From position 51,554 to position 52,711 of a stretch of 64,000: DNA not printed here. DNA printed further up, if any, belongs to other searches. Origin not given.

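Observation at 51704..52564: Free-standing protein built from an internal duplication of an 8-Cys/1-His module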

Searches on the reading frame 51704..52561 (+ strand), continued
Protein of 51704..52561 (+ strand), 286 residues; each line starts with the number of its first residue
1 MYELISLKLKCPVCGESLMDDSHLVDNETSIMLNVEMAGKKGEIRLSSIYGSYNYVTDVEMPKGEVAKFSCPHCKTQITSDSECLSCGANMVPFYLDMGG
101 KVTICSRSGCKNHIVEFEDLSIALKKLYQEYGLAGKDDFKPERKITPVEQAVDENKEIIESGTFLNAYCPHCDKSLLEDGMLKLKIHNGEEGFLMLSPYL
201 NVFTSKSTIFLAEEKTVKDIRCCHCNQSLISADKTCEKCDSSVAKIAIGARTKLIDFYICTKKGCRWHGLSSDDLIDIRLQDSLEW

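Call 16: find_encoding_contigs(protein=P0055, flank=10000, max_places=2)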
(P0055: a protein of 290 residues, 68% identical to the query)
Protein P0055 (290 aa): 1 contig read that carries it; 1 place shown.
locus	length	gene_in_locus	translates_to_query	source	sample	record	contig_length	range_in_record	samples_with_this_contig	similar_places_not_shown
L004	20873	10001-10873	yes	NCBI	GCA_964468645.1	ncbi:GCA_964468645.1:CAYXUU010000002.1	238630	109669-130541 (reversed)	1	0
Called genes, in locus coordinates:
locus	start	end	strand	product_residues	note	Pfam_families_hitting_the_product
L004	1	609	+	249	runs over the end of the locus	PF01832:Glucosaminidase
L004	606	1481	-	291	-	PF01048:PNP_UDP_1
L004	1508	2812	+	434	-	PF00994:MoCF_biosynth, PF18146:CinA_KH, PF02464:CinA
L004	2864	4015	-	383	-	-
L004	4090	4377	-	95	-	PF13175:AAA_15, PF13476:AAA_23 (weak), PF13304:AAA_21 (weak)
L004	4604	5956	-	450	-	PF02812:ELFV_dehydrog_N, PF00208:ELFV_dehydrog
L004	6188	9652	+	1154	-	PF01326:PPDK_N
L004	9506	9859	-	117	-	-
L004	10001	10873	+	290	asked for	-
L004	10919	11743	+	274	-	PF00175:NAD_binding_1 (weak), PF10418:DHODB_Fe-S_bind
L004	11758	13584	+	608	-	PF14691:Fer4_20, PF01262:AlaDh_PNT_C (faint), PF07992:Pyr_redox_2, PF13241:NAD_binding_7 (faint), PF13450:NAD_binding_8 (weak), PF13738:Pyr_redox_3 (weak), PF00070:Pyr_redox (weak)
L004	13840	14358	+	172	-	PF01257:2Fe-2S_thioredx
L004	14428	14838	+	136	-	PF05635:23S_rRNA_IVP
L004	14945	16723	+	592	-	PF01257:2Fe-2S_thioredx (weak), PF01512:Complex1_51K, PF10531:SLBB (weak), PF10589:NADH_4Fe-4S, PF00037:Fer4, PF13237:Fer4_10, PF12837:Fer4_6 (weak), PF12838:Fer4_7 (weak), +1 more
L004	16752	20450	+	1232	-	PF13510:Fer2_4, PF14691:Fer4_20, PF07992:Pyr_redox_2, PF13450:NAD_binding_8, PF12838:Fer4_7 (weak), PF22117:Fer4_Nqo3, PF04879:Molybdop_Fe4S4, PF00384:Molybdopterin, +3 more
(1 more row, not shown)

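Call 17: find_encoding_contigs(protein=P0061, flank=10000, max_places=2)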
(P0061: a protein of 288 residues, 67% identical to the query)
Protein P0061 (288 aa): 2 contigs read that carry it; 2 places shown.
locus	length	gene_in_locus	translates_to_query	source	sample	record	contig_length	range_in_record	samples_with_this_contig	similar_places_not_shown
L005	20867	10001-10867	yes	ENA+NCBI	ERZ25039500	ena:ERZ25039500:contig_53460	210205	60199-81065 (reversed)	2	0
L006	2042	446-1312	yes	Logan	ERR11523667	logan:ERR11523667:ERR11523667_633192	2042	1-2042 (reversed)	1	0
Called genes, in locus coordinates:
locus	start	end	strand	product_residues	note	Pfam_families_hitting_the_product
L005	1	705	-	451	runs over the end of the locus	PF02812:ELFV_dehydrog_N, PF00208:ELFV_dehydrog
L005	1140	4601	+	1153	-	PF01326:PPDK_N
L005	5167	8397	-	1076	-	PF17803:Cadherin_4 (weak), PF17963:Big_9, PF17803:Cadherin_4, PF17892:Cadherin_5, PF17963:Big_9, PF18962:Por_Secre_tail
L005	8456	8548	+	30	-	-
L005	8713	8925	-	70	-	-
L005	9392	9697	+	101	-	-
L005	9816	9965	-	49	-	-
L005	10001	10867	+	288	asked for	PF07191:Zn_ribbon_6 (faint), PF12773:DZR (faint), PF13248:Zn_ribbon_3 (faint), PF18912:DZR_2 (faint), PF13240:Zn_Ribbon_1 (faint)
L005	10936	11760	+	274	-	PF10418:DHODB_Fe-S_bind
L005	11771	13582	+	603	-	PF14691:Fer4_20, PF07992:Pyr_redox_2, PF13450:NAD_binding_8 (weak), PF13738:Pyr_redox_3, PF00070:Pyr_redox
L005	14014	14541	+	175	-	PF01257:2Fe-2S_thioredx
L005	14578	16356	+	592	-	PF14697:Fer4_21 (faint), PF01512:Complex1_51K, PF10531:SLBB (weak), PF00037:Fer4 (faint), PF12837:Fer4_6 (faint), PF10589:NADH_4Fe-4S, PF13237:Fer4_10 (weak), PF13187:Fer4_9 (weak)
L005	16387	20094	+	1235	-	PF13510:Fer2_4, PF14691:Fer4_20, PF07992:Pyr_redox_2, PF13450:NAD_binding_8 (weak), PF13738:Pyr_redox_3 (weak), PF14697:Fer4_21 (weak), PF22117:Fer4_Nqo3, PF00384:Molybdopterin, +2 more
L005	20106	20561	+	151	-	PF22277:EncFtn-like (faint), PF02915:Rubrerythrin, PF13668:Ferritin_2 (weak), PF02915:Rubrerythrin (weak)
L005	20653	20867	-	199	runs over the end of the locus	PF18962:Por_Secre_tail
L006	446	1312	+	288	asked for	PF07191:Zn_ribbon_6 (faint), PF12773:DZR (faint), PF13248:Zn_ribbon_3 (faint), PF18912:DZR_2 (faint), PF13240:Zn_Ribbon_1 (faint)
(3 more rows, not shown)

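Call 21: predict_structure(alignment_id=A1)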
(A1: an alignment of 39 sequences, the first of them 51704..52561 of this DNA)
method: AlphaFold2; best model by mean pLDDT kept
length: 286 residues; sequences in the alignment: 39
mean_pLDDT: 76.2   pTM: 0.44
mean pLDDT of the five models: 76.2, 74.1, 69.0, 67.4, 66.0
residues with pLDDT >= 90: 80; 70-90: 121; 50-70: 45; < 50: 40
segments of 3 or more residues with pLDDT < 50: 1-5, 132-152, 275-286
pLDDT, mean of each block of 10 residues (from residue 1): 57 92 79 91 84 77 89 93 87 84 86 75 58 40 40 53 79 91 90 84 74 84 95 86 88 80 73 49 34
secondary structure, 60 per line:
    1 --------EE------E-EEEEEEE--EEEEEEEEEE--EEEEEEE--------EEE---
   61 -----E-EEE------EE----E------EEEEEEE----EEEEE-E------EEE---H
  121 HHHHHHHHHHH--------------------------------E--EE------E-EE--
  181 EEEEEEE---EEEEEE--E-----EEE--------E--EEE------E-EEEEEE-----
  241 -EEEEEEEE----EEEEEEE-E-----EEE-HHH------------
elements in order: E19-25 E28-37 E40-46 E55-57 E68-70 E90-96 E101-105 E114-116 H120-131 E181-187 E191-196 E205-207 E219-221 E230-235 E242-249 E254-260 E268-270

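Call 22: search_protein_representatives(protein=window:51704-52561:+)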
Query: 286 residues. Proteins with E-value up to 0.001 (for the whole library): 311; up to 1e-10: 195; up to 1e-30: 26. The best 150 are listed.
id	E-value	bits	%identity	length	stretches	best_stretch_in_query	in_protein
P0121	4.3e-94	331.4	53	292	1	1-286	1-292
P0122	1.4e-83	297.0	53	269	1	19-286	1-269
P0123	2.8e-78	279.6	50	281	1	1-286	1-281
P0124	6.1e-78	278.5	66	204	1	19-214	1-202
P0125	7.3e-77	274.9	46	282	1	2-286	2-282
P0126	6.1e-71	255.5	42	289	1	5-286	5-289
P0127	2.5e-68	246.9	40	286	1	1-281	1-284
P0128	1.2e-64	234.9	42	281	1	3-286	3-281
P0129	7.6e-63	228.9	40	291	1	1-286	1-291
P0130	2.0e-58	214.4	67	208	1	1-145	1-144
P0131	6.5e-57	209.5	62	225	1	5-156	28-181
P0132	1.7e-54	201.5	65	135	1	1-133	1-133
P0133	2.4e-54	201.0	37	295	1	4-286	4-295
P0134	7.3e-52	192.9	39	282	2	154-286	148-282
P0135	6.5e-50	186.5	42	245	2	187-286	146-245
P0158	2.0e-26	109.5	45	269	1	5-122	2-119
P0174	1.1e-22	97.2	40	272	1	6-130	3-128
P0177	1.3e-22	97.0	47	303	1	5-116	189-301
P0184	2.9e-21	92.5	41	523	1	6-115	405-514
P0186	3.1e-21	92.4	40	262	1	7-121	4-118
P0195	3.0e-20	89.2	40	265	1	5-118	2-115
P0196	3.1e-20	89.1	44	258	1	159-275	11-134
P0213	6.6e-18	81.5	33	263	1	9-131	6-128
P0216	8.2e-18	81.2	38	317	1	4-116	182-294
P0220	1.2e-17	80.6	31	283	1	7-118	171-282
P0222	1.7e-17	80.1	37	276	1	3-117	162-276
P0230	1.5e-16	77.1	39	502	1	7-114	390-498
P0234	4.6e-16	75.4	36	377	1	7-121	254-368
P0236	4.8e-16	75.4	34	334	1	9-118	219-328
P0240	9.4e-16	74.4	37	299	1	6-121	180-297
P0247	6.4e-15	71.7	33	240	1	4-116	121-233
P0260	4.3e-14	69.0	36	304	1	9-120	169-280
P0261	4.5e-14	68.9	37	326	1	6-116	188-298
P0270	1.4e-13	67.3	37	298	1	6-116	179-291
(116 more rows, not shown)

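Call 23: search_protein_families(library=pfam, proteins=[P0184, P0230, P0234, P0177, P0216, P0236, P0261, P0260, P0220, P0247], max_evalue=0.001)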
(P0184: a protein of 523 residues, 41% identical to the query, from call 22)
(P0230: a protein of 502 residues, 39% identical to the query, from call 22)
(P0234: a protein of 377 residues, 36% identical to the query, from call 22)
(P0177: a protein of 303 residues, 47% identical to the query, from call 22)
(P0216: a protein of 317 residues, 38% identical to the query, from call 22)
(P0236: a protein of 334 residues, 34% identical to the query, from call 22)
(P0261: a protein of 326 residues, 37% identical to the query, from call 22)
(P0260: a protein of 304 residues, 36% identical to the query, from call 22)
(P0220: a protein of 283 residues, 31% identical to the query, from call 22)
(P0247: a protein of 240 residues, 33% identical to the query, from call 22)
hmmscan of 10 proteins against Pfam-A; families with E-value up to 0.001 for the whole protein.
P0184 (523 aa): 7 families
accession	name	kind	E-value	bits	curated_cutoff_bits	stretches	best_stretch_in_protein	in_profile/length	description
PF00211.25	Guanylate_cyc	-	8e-27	94.5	21.9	1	92-269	6-177/183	Adenylate and Guanylate cyclase catalytic domain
PF12773.13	DZR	-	3.2e-15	56.5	27.3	1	3-46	1-45/45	Double zinc ribbon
PF13191.12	AAA_16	-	8.5e-15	56.1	32.6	1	294-371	1-75/167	AAA ATPase domain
PF13240.11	Zn_Ribbon_1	-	2.5e-07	30.7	25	0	28-49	2-23/23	zinc-ribbon domain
PF13248.11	Zn_ribbon_3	-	3.8e-07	29.8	27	0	26-49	3-26/26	zinc-ribbon domain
PF07191.17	Zn_ribbon_6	-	0.00028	21.3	25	0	464-490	13-39/67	Double zinc ribbon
PF00990.26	GGDEF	-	0.00064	20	23.8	0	78-185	16-117/161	Diguanylate cyclase, GGDEF domain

P0230 (502 aa): 3 families
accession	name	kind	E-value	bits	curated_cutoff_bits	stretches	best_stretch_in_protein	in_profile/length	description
PF08245.18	Mur_ligase_M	-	1e-05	26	24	1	35-168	1-122/200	Mur ligase middle domain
PF07191.17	Zn_ribbon_6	-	3.6e-05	24.1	25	1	442-490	8-53/67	Double zinc ribbon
PF12773.13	DZR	-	0.00074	20.1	27.3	0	447-474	8-34/45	Double zinc ribbon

P0234 (377 aa): 1 family
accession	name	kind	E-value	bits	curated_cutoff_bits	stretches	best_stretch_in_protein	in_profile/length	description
PF01257.25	2Fe-2S_thioredx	-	2.7e-48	163.9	24.8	1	95-235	3-143/145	Thioredoxin-like [2Fe-2S] ferredoxin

P0177 (303 aa): 0 families

P0216 (317 aa): 5 families
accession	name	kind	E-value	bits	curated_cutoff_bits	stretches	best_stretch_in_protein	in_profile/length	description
PF01257.25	2Fe-2S_thioredx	-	4.1e-47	160.1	24.8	1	26-166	3-143/145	Thioredoxin-like [2Fe-2S] ferredoxin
PF07191.17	Zn_ribbon_6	-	7.5e-06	26.3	25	1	246-276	16-46/67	Double zinc ribbon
PF13248.11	Zn_ribbon_3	-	1.3e-05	24.9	27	0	186-202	2-17/26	zinc-ribbon domain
PF12773.13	DZR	-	5.9e-05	23.6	27.3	0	247-269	13-34/45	Double zinc ribbon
PF24460.1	DUF7575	-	0.00054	19.7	28.5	0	186-199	3-15/28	Domain of unknown function (DUF7575)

P0236 (334 aa): 2 families
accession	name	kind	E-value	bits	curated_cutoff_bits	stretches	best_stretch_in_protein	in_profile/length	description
PF00072.30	Response_reg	-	1.7e-20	73.6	30.2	1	6-120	1-110/111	Response regulator receiver domain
PF01257.25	2Fe-2S_thioredx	-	2.1e-09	37.8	24.8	1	143-205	3-65/145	Thioredoxin-like [2Fe-2S] ferredoxin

P0261 (326 aa): 1 family
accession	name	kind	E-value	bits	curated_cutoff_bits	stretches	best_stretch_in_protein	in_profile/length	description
PF01257.25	2Fe-2S_thioredx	-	2.9e-22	79.5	24.8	1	40-167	12-139/145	Thioredoxin-like [2Fe-2S] ferredoxin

P0260 (304 aa): 2 families
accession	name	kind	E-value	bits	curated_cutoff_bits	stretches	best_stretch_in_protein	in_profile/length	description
PF01257.25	2Fe-2S_thioredx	-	2.5e-31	108.9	24.8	1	12-147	6-141/145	Thioredoxin-like [2Fe-2S] ferredoxin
PF07191.17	Zn_ribbon_6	-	1.1e-05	25.7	25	0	228-267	16-54/67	Double zinc ribbon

P0220 (283 aa): 1 family
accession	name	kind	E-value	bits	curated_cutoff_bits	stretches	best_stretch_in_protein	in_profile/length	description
PF01257.25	2Fe-2S_thioredx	-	1.2e-30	106.8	24.8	1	19-153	10-144/145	Thioredoxin-like [2Fe-2S] ferredoxin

P0247 (240 aa): 2 families
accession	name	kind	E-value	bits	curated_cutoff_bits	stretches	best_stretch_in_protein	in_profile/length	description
PF01257.25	2Fe-2S_thioredx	-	7.3e-20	71.7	24.8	1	24-103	62-141/145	Thioredoxin-like [2Fe-2S] ferredoxin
PF07191.17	Zn_ribbon_6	-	0.0005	20.4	25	0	185-212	16-43/67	Double zinc ribbon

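Call 25: fold_search(model_id=the predicted structure, library=pdb)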
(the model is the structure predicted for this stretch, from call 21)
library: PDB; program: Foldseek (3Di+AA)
matches with E <= 10: 272; with E <= 0.001: 0
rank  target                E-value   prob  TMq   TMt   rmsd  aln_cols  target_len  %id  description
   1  9gdh_F                1.5e-03  0.63  0.13  0.06  16.8       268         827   15  RNAP-TopoI complex on long-overhang scaffold - orientation 2 (released 2025-11-05)
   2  9gda_F                2.2e-03  0.66  0.14  0.06  18.3       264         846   13  RNAP-TopoI complex on duplex scaffold (released 2025-11-05)
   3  9gdc_F                3.7e-03  0.47  0.13  0.06  17.4       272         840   12  RNAP-TopoI complex on bubble scaffold - single-bubble configuration (released 2025-11-05)
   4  8zuy_A                7.8e-02  0.10  0.10  0.05  18.9       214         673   11  Structure of M695D-hPCC (released 2025-11-19)
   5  9tpm                  2.8e-01  0.08  0.12  0.14  21.3       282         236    6  Structure of LolB from Porphyromonas gingivalis (released 2026-02-18)
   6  7ybu_A                3.1e-01  0.07  0.10  0.05  17.1       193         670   11  Human propionyl-coenzyme A carboxylase (released 2023-07-05)
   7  8xl3_A                3.3e-01  0.08  0.11  0.06  16.7       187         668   10  Structure of human propionyl-CoA carboxylase at apo-state (PCC-Apo) (released 2024-10-30)
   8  4cff_D                3.6e-01  0.09  0.12  0.18  20.5       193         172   11  Structure of full length human AMPK in complex with a small molecule activator, a thienopyridone derivative (A-769662) (released 2013-12-25)
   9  3n6r_A                3.8e-01  0.03  0.09  0.06  16.0       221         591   12  CRYSTAL STRUCTURE OF the holoenzyme of PROPIONYL-COA CARBOXYLASE (PCC) (released 2010-08-25)
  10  5uw7_A                4.0e-01  0.06  0.12  0.06  22.3       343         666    9  PCY1 Y481F Variant in Complex with Follower Peptide (released 2017-05-31)
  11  8cm1                  4.0e-01  0.04  0.10  0.12  20.7       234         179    9  Lol B - Localization of lipoprotein B from Vibrio cholera (released 2023-06-21)
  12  6upy_I                4.2e-01  0.18  0.14  0.29  19.4       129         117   12  RNA polymerase II elongation complex with 5-guanidinohydantoin lesion in state 2E (released 2020-06-10)
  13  4q9t_B                6.0e-01  0.06  0.15  0.12  20.6       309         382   13  Crystal structure of Vanderwaltozyma polyspora Nup133 Beta-propeller domain (released 2014-06-04)
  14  4q9t_A                6.0e-01  0.06  0.15  0.12  21.0       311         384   12  Crystal structure of Vanderwaltozyma polyspora Nup133 Beta-propeller domain (released 2014-06-04)
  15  1bpo_A                6.0e-01  0.06  0.15  0.11  19.5       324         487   10  CLATHRIN HEAVY-CHAIN TERMINAL DOMAIN AND LINKER (released 1998-12-16)
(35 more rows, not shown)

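Call 26: find_encoding_contigs(protein=P0001, flank=10000, max_places=2)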
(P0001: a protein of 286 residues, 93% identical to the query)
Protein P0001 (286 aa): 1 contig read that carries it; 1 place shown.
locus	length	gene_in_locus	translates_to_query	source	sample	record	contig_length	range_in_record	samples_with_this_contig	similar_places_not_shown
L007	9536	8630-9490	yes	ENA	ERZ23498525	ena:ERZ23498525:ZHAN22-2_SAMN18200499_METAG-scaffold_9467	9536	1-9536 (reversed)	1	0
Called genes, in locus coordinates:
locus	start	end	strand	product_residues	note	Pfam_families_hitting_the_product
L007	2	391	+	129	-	?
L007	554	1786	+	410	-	PF13439:Glyco_transf_4, PF13579:Glyco_trans_4_4, PF00534:Glycos_transf_1, PF13692:Glyco_trans_1_4, PF13524:Glyco_trans_1_2 (weak)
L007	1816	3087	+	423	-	PF04932:Wzy_C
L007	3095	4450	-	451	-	PF02812:ELFV_dehydrog_N, PF00208:ELFV_dehydrog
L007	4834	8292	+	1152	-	PF00072:Response_reg (faint), PF01326:PPDK_N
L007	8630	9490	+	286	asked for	PF12773:DZR (faint), PF13248:Zn_ribbon_3 (faint)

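Call 27: find_encoding_contigs(protein=P0014, flank=10000, max_places=2)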
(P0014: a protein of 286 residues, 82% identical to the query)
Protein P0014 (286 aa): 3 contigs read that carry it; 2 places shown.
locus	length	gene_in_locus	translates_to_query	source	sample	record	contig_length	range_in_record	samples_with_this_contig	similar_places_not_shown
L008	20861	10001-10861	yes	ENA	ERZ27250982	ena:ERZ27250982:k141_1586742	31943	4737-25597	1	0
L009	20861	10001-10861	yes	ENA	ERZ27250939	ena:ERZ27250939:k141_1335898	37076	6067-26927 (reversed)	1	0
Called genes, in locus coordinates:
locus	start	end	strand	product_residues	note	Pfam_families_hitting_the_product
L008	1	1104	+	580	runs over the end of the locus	PF23357:DUF7088, PF09822:ABC_transp_aux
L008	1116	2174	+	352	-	PF14238:DUF4340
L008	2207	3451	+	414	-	PF13439:Glyco_transf_4 (weak), PF13524:Glyco_trans_1_2 (faint), PF13579:Glyco_trans_4_4, PF00534:Glycos_transf_1, PF13692:Glyco_trans_1_4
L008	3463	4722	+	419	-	PF04932:Wzy_C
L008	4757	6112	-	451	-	PF02812:ELFV_dehydrog_N, PF00208:ELFV_dehydrog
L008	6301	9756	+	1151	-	PF01326:PPDK_N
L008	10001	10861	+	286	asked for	PF12773:DZR (faint), PF13240:Zn_Ribbon_1 (faint)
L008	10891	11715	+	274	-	PF00175:NAD_binding_1 (weak), PF10418:DHODB_Fe-S_bind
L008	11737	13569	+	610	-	PF14691:Fer4_20, PF00890:FAD_binding_2 (faint), PF07992:Pyr_redox_2, PF13450:NAD_binding_8, PF13738:Pyr_redox_3 (faint), PF00070:Pyr_redox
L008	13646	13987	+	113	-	PF01155:HypA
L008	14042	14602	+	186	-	PF00085:Thioredoxin (weak), PF00578:AhpC-TSA (weak), PF08534:Redoxin (weak)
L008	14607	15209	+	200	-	PF00578:AhpC-TSA, PF08534:Redoxin, PF13098:Thioredoxin_2 (weak), PF13905:Thioredoxin_8 (weak)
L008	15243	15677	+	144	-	PF10604:Polyketide_cyc2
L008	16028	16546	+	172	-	PF01257:2Fe-2S_thioredx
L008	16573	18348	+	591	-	PF14697:Fer4_21 (faint), PF01512:Complex1_51K, PF10531:SLBB (weak), PF10589:NADH_4Fe-4S, PF12837:Fer4_6 (faint), PF00037:Fer4 (weak), PF13237:Fer4_10 (weak)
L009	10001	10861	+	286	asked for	PF12773:DZR (faint), PF13240:Zn_Ribbon_1 (faint)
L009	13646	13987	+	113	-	PF01155:HypA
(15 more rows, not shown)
